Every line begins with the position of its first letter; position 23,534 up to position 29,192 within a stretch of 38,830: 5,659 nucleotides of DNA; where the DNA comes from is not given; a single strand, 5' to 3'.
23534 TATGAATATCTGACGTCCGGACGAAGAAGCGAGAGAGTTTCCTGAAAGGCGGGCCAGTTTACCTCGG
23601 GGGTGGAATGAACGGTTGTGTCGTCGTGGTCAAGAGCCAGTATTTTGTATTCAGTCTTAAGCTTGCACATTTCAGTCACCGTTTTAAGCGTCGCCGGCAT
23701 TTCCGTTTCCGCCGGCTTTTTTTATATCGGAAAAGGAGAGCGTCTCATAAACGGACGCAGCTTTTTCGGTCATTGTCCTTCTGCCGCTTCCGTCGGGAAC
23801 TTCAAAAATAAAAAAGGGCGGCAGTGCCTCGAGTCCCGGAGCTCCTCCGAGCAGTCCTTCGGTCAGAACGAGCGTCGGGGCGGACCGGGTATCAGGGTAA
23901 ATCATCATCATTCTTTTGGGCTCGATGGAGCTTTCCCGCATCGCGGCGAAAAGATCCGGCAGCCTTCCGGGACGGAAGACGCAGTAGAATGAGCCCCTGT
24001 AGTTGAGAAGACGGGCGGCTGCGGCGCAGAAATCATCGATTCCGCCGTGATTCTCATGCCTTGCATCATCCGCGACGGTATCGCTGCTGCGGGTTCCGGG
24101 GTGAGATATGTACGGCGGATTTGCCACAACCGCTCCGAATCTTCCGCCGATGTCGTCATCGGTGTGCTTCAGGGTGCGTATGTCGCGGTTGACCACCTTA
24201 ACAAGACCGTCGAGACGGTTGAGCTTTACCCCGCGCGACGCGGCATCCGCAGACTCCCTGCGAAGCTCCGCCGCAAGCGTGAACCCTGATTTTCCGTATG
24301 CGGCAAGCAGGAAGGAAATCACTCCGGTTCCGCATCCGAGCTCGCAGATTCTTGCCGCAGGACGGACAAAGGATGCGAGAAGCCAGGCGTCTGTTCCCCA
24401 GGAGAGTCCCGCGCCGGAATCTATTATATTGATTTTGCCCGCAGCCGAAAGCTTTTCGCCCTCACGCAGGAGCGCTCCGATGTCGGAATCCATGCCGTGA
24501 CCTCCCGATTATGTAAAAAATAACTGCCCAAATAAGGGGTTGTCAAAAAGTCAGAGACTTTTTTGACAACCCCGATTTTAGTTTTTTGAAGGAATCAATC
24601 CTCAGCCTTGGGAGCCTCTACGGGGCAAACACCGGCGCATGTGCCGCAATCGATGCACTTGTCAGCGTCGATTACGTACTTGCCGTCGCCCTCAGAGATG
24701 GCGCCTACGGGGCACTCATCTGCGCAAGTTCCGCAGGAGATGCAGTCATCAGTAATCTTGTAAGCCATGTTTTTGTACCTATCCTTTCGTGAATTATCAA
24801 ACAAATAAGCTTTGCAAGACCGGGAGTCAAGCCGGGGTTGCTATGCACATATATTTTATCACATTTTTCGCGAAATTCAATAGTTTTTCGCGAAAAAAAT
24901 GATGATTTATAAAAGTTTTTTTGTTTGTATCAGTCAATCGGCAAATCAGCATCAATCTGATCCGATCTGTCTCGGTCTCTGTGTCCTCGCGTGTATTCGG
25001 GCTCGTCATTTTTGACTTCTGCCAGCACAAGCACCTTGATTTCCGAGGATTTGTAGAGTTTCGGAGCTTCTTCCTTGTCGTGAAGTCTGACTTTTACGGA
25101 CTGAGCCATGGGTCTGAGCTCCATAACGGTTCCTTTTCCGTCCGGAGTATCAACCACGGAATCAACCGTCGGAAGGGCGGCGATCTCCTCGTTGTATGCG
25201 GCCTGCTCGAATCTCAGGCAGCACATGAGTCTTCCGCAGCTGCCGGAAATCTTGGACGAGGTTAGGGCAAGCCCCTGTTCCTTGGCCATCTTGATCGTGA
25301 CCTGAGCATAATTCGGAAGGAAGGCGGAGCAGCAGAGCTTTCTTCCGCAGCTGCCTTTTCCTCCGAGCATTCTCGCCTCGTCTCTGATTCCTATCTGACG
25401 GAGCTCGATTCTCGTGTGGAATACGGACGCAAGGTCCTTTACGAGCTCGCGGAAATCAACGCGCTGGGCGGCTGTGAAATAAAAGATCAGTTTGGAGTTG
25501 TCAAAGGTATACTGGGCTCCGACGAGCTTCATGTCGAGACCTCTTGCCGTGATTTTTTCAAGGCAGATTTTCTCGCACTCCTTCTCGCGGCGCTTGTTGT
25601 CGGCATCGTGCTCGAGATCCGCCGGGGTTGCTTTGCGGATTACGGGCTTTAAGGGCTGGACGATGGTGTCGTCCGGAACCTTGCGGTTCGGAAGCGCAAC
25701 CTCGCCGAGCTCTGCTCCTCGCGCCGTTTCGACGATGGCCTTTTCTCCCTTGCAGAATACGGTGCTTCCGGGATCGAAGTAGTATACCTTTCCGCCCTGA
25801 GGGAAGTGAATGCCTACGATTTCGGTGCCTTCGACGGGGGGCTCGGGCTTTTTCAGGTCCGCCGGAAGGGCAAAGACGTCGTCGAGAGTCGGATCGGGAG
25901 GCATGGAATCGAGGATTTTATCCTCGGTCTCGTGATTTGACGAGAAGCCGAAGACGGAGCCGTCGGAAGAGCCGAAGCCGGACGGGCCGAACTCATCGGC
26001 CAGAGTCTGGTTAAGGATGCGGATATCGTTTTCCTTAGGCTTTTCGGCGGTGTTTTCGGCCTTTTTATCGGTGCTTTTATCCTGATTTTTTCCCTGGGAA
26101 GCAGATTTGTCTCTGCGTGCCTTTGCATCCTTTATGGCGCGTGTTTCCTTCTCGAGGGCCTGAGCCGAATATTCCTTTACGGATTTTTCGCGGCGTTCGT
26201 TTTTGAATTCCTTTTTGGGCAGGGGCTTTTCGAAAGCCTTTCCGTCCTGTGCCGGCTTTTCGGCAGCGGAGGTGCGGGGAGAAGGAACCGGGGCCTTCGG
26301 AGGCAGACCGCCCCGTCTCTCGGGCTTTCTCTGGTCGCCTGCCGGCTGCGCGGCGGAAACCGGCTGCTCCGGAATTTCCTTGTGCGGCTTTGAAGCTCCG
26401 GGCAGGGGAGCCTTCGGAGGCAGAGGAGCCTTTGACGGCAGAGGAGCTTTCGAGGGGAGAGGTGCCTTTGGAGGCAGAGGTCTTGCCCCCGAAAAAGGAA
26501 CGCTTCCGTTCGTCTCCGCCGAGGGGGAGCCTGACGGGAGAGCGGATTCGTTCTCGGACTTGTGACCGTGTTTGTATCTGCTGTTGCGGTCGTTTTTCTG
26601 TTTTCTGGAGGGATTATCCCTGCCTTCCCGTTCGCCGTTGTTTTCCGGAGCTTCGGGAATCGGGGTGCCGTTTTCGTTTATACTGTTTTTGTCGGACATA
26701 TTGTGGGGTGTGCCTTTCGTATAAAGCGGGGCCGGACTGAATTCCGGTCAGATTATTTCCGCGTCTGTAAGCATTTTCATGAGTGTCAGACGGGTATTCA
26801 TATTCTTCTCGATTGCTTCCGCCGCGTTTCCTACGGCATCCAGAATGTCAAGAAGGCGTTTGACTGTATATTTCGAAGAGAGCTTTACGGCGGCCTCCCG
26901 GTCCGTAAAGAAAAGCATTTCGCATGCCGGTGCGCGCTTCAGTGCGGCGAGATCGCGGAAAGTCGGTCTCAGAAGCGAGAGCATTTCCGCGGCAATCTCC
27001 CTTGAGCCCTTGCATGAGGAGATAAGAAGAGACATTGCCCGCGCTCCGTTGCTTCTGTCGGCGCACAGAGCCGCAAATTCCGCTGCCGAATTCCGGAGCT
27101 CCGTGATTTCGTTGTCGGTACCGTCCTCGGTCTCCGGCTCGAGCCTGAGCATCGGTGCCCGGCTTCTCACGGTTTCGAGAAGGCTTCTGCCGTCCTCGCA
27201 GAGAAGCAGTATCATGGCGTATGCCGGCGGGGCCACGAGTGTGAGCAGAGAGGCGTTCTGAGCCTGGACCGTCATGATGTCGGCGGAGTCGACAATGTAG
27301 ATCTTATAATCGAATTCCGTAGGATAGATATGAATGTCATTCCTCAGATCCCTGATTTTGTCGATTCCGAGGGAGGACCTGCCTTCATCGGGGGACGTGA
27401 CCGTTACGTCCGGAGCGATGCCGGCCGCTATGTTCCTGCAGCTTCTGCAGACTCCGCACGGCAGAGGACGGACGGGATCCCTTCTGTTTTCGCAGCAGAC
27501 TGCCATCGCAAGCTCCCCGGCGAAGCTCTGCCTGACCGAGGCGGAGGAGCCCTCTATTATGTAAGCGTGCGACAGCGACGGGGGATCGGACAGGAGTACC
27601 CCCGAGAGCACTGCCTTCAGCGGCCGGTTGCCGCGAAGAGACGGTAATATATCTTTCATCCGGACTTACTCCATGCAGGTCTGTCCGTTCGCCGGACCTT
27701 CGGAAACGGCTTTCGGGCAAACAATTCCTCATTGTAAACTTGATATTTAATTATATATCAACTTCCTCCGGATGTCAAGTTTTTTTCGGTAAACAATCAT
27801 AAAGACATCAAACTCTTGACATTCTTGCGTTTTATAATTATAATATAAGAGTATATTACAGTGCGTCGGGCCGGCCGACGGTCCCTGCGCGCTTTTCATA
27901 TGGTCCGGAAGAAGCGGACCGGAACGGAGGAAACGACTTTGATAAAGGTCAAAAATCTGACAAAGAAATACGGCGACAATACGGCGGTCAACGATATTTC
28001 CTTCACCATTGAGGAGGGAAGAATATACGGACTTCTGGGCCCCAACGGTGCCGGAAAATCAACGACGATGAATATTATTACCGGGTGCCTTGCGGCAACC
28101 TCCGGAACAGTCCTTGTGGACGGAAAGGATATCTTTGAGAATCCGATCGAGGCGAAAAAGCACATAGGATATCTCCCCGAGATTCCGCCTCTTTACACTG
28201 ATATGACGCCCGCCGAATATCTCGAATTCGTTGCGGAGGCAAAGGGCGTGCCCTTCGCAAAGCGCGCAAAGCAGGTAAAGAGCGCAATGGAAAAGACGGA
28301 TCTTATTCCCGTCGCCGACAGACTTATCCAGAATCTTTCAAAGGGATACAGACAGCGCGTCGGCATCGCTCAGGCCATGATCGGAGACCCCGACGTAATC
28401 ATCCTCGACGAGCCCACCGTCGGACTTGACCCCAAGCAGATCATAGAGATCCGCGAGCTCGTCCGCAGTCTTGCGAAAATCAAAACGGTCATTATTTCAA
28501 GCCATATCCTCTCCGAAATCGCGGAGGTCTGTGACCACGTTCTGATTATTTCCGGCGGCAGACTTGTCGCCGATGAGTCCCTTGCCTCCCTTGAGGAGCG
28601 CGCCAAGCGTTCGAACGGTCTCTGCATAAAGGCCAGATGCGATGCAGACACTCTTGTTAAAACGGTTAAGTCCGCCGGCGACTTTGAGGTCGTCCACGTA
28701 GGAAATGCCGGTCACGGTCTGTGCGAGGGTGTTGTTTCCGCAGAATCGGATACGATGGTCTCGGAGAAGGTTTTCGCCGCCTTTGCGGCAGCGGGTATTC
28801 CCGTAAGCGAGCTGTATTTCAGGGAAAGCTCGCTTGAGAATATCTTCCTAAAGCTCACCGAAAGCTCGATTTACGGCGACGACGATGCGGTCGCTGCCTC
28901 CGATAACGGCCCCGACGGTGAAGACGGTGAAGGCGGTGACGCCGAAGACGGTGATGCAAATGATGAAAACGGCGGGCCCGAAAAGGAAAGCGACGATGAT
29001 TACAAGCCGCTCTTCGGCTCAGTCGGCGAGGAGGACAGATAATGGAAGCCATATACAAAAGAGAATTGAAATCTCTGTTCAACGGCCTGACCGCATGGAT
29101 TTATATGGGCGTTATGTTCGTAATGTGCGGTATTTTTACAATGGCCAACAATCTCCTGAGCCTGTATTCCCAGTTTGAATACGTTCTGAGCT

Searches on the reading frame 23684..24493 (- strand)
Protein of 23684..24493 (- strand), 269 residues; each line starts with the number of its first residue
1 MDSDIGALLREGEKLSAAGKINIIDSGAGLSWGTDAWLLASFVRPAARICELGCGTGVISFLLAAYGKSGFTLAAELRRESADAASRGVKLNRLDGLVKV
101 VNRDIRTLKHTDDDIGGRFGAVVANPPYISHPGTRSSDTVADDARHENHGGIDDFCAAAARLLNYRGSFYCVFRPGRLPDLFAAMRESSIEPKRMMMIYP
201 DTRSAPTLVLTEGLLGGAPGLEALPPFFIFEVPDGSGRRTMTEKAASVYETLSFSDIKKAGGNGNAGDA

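Call 7: search_protein_families(library=pfam, proteins=[window:23684-24493:-], max_evalue=0.01)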
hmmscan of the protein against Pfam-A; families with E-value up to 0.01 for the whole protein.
window:23684-24493:- (269 aa): 5 families
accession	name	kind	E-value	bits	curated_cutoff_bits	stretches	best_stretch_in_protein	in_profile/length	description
PF05175.20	MTS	-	6.5e-08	32.8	23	1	38-172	23-139/170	Methyltransferase small domain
PF13649.12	Methyltransf_25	-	0.00022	22.3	27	1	49-124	1-70/97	Methyltransferase domain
PF02475.24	TRM5-TYW2_MTfase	-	0.0012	19.3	28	1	40-111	31-102/164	TRM5/TYW2 methyltransferase domain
PF13847.12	Methyltransf_31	-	0.0025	18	27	1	46-107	4-65/145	Methyltransferase domain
PF08704.16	GCD14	-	0.0054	16.9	26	1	43-122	38-117/247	tRNA methyltransferase complex GCD14 subunit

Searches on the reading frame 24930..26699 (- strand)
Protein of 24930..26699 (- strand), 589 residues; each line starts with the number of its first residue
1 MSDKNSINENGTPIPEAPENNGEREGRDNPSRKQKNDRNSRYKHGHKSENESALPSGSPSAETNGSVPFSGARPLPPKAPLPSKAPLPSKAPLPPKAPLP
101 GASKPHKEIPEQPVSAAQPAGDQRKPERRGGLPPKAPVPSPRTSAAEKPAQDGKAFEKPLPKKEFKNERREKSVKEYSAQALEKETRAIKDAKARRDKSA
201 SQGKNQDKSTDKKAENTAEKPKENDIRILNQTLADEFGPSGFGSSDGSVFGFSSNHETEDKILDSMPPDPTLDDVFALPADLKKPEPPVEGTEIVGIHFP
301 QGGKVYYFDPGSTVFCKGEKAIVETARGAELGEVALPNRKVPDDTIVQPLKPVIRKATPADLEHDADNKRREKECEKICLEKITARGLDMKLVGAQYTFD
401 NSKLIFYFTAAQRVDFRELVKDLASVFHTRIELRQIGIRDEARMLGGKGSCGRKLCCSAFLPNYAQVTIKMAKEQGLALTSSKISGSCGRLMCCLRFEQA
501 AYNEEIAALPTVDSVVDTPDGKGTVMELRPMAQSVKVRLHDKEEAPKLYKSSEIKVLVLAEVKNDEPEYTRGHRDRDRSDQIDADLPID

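Call 7: search_protein_families(library=pfam, proteins=[window:24930-26699:-], max_evalue=0.01)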
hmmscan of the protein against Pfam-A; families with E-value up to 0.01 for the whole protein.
window:24930-26699:- (589 aa): 1 family
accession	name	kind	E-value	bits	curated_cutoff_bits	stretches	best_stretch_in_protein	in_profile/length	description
PF04468.17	PSP1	-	8.9e-36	122.5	27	1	351-436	1-86/86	PSP1 C-terminal conserved region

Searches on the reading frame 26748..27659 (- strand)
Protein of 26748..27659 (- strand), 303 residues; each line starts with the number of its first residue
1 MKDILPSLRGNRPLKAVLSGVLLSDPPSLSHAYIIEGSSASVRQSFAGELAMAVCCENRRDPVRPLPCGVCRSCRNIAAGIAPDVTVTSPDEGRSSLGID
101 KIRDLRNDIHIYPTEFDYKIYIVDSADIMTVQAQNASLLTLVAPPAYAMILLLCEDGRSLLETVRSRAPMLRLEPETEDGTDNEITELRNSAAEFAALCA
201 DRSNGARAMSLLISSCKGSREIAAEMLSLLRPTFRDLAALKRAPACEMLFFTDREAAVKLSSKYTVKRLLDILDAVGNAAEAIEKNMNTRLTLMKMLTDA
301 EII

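Call 7: search_protein_families(library=pfam, proteins=[window:26748-27659:-], max_evalue=0.01)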
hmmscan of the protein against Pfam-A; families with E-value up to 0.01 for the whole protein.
window:26748-27659:- (303 aa): 1 family
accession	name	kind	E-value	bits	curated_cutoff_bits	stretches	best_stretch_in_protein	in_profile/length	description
PF13177.12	DNA_pol3_delta2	-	1.2e-34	120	27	1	29-175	18-159/161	DNA polymerase III, delta subunit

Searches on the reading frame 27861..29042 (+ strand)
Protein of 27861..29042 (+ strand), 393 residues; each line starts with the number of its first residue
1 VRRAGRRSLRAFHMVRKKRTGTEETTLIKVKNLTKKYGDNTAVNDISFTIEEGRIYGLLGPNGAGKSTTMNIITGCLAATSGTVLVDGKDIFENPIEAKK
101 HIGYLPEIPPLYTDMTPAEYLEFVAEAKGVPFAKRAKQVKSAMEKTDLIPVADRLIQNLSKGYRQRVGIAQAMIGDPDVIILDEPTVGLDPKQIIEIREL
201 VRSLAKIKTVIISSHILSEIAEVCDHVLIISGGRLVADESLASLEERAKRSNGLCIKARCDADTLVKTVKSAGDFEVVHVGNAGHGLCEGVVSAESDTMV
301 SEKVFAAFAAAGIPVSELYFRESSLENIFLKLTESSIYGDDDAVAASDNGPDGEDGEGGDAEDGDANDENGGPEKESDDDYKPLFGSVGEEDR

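Call 7: search_protein_families(library=pfam, proteins=[window:27861-29042:+], max_evalue=0.01)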
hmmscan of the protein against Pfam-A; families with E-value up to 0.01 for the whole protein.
window:27861-29042:+ (393 aa): 3 families
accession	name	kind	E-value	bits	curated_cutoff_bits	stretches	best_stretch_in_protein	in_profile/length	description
PF00005.33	ABC_tran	-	2.6e-33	116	25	1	43-186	1-136/137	ABC transporter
PF13304.12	AAA_21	-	1.9e-10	41.7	27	1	157-218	236-301/304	AAA domain, putative AbiEii toxin, Type IV TA system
PF13476.12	AAA_23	-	0.00084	20.5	27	1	46-99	15-66/201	AAA domain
